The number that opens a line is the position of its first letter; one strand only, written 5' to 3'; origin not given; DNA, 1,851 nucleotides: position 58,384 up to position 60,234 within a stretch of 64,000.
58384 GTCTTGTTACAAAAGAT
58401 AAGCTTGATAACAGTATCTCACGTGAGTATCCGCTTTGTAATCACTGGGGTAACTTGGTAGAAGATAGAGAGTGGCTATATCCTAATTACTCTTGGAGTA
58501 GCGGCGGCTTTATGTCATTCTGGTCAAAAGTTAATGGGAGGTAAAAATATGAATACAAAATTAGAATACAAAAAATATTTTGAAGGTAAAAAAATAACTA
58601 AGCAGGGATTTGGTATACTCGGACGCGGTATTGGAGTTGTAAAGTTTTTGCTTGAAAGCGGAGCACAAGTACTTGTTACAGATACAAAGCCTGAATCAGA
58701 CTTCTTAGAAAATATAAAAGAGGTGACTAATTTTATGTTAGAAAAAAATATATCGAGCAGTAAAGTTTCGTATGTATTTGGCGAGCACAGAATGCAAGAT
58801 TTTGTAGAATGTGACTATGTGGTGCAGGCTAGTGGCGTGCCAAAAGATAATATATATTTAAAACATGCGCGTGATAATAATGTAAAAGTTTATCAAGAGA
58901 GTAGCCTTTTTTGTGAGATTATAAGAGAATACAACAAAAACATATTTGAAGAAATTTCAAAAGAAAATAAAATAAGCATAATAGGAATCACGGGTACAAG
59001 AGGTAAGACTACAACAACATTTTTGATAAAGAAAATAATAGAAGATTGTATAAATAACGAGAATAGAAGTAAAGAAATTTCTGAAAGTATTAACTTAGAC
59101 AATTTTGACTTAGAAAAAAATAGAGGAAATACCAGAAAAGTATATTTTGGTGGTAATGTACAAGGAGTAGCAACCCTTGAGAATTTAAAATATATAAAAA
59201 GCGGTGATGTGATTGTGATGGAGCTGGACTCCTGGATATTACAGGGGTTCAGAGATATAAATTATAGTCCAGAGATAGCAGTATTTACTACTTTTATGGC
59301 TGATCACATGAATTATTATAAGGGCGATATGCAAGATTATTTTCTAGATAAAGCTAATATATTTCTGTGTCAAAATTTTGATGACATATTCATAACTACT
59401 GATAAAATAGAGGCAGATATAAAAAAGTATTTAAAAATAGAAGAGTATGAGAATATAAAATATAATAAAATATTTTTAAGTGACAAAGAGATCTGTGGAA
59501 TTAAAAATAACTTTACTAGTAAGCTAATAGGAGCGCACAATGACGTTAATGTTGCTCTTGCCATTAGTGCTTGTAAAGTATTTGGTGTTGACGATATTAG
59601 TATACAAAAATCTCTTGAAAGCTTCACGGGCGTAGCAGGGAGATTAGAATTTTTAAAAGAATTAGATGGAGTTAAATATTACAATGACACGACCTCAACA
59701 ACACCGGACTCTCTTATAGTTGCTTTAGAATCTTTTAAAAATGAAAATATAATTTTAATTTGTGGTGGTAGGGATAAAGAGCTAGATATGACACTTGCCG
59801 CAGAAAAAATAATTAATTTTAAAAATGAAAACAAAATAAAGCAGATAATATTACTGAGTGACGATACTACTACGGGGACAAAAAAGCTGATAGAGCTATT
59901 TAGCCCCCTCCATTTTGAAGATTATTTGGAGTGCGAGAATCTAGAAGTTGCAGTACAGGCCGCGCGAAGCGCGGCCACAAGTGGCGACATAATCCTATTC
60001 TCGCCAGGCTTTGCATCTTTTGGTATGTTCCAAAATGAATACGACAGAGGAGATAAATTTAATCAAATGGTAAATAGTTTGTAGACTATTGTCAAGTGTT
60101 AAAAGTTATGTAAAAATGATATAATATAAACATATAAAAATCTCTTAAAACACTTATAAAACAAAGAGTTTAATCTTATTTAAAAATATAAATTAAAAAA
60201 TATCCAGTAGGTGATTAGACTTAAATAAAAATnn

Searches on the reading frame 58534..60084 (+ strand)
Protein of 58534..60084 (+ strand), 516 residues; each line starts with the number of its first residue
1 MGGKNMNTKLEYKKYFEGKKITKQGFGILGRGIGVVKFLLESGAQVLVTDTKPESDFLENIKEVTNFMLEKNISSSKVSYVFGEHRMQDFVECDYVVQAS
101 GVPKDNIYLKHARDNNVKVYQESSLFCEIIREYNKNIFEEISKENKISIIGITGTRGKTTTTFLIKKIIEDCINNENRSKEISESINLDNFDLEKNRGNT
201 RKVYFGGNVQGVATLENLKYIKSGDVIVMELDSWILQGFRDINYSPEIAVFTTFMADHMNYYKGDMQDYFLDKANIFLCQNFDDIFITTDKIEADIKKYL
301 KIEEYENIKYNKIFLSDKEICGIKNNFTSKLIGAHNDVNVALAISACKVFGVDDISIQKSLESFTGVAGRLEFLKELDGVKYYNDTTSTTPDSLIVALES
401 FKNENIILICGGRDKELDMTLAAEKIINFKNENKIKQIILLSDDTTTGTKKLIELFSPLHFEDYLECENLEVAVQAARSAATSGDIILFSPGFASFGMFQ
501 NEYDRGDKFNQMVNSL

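Call 70: search_protein_families(library=pfam, proteins=[window:58534-60084:+], max_evalue=0.00001)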
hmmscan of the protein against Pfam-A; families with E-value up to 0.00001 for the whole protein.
window:58534-60084:+ (516 aa): 3 families
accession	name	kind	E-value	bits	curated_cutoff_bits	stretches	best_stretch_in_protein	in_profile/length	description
PF08245.18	Mur_ligase_M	-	2.5e-15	57.4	24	1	152-346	1-199/200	Mur ligase middle domain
PF02875.26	Mur_ligase_C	-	3.9e-11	44.3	28.4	1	369-491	1-125/127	Mur ligase, glutamate ligase domain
PF21799.2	MurD-like_N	-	3.2e-08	34.2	27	1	31-119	11-86/88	Mur ligase MurD-like, N-terminal domain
